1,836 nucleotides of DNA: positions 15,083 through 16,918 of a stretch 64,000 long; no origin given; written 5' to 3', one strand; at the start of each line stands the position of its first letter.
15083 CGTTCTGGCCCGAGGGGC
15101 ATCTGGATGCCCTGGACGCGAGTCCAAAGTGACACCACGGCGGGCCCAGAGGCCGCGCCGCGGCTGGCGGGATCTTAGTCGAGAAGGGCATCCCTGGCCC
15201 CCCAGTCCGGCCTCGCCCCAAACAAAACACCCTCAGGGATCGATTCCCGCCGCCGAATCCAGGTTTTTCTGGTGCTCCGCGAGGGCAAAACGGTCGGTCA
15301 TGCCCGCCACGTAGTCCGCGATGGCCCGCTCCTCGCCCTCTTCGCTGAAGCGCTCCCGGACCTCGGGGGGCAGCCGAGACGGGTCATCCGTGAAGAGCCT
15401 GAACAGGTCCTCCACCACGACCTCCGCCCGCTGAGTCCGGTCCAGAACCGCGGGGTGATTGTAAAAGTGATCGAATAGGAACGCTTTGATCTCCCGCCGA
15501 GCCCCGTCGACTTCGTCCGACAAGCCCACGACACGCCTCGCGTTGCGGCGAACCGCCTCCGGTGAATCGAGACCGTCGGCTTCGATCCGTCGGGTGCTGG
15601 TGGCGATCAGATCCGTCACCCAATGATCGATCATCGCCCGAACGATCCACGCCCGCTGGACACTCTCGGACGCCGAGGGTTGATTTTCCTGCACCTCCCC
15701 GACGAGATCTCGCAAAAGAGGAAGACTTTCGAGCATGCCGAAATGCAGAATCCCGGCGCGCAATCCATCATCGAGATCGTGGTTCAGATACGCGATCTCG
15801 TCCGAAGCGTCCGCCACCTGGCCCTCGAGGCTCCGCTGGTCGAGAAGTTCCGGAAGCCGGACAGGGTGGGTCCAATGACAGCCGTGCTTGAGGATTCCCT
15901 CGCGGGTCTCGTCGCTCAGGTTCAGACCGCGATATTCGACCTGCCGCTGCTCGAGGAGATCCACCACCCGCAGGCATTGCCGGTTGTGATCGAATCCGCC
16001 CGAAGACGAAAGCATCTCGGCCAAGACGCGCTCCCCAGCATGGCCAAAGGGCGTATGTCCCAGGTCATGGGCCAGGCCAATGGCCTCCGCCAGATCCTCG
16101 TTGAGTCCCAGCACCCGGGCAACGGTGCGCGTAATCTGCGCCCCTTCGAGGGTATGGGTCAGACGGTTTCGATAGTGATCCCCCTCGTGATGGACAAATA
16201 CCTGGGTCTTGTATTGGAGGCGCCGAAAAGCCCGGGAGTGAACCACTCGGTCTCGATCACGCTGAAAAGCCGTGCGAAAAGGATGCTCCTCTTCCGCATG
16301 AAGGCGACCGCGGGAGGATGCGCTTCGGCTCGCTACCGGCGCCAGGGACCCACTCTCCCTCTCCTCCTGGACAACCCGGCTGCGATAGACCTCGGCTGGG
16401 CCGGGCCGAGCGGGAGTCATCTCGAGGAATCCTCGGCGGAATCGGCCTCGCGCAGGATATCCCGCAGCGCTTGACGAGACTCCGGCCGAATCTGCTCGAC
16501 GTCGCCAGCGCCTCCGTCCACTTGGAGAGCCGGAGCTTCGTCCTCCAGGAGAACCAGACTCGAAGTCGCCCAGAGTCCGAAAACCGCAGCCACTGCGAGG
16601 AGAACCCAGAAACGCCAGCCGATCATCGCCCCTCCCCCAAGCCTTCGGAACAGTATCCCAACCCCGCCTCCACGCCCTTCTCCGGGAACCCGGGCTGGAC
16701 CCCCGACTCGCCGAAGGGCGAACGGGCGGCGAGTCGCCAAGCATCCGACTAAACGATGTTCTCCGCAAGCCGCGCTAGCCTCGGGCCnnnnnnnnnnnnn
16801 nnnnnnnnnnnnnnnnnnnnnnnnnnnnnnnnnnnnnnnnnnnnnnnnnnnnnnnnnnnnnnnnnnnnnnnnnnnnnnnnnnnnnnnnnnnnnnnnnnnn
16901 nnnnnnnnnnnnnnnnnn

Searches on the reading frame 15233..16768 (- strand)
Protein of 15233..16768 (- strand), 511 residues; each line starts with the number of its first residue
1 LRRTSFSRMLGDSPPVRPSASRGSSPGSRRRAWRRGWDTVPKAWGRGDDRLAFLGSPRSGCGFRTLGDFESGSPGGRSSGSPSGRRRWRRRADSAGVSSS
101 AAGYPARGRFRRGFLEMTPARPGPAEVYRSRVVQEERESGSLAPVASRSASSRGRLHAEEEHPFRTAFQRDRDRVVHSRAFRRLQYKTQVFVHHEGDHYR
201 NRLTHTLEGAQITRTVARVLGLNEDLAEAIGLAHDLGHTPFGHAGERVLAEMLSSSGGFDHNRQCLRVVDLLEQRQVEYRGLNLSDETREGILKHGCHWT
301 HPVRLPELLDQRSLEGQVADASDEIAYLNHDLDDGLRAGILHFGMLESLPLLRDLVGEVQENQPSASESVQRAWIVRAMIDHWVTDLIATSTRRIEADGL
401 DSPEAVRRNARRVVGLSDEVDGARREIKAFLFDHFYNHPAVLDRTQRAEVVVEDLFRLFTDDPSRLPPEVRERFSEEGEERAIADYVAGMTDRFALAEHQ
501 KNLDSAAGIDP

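Call 3: search_protein_families(library=pfam, proteins=[window:15233-16768:-], max_evalue=1)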
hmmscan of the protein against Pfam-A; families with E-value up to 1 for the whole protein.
window:15233-16768:- (511 aa): 3 families
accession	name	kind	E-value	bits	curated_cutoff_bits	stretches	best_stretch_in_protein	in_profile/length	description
PF13286.11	HD_assoc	-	2.9e-25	89.1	22.2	1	415-501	2-91/91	Phosphohydrolase-associated domain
PF01966.28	HD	-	1.3e-11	45.2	22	1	202-326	1-114/116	HD domain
PF00462.30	Glutaredoxin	-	0.27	11.9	22.9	0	264-296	11-45/60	Glutaredoxin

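Call 56: search_protein_families(library=ncbifam, proteins=[window:15233-16768:-], max_evalue=0.00001)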
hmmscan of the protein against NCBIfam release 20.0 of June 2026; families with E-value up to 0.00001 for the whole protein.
window:15233-16768:- (511 aa): 11 families
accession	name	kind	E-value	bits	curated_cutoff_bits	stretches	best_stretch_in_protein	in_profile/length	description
NF002326.0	PRK01286.1-1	equivalog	2.7e-131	438.4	390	1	138-501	5-371/379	deoxyguanosinetriphosphate triphosphohydrolase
NF002328.0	PRK01286.1-3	equivalog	2.9e-112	375.6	467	1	141-506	14-400/404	deoxyguanosinetriphosphate triphosphohydrolase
NF002327.0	PRK01286.1-2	equivalog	3.4e-107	358.5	393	1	131-501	5-335/345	deoxyguanosinetriphosphate triphosphohydrolase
NF002329.0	PRK01286.1-4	equivalog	9.9e-86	288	494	1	135-500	8-332/342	deoxyguanosinetriphosphate triphosphohydrolase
NF002330.0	PRK01286.1-5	equivalog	1.8e-84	284.2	511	1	142-501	2-374/384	deoxyguanosinetriphosphate triphosphohydrolase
TIGR01353.1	dGTP_triPase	subfamily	2e-82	277.8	152.35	2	165-296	2-144/389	dGTP triphosphohydrolase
NF041026.1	antiphage_dGTPase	exception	5.2e-65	220.2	400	2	157-298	8-159/425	anti-phage deoxyguanosine triphosphatase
NF003701.1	PRK05318.1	subfamily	1.7e-55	188.7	383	2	158-295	10-158/426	anti-phage deoxyguanosine triphosphatase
NF002829.0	PRK03007.1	equivalog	7e-54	183.3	385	2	150-284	12-153/425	deoxyguanosinetriphosphate triphosphohydrolase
NF002205.0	PRK01096.1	equivalog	1.3e-28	100.2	439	1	157-254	17-130/444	deoxyguanosinetriphosphate triphosphohydrolase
NF003429.0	PRK04926.1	equivalog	2.1e-22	79.6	405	1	157-256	21-139/500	dGTPase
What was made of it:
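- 15233..16768 (-): dGTP triphosphohydrolase (maximal ORF; homology starts near residue 131). NF002326, 438 bits against a cut-off of 390 (call 56).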
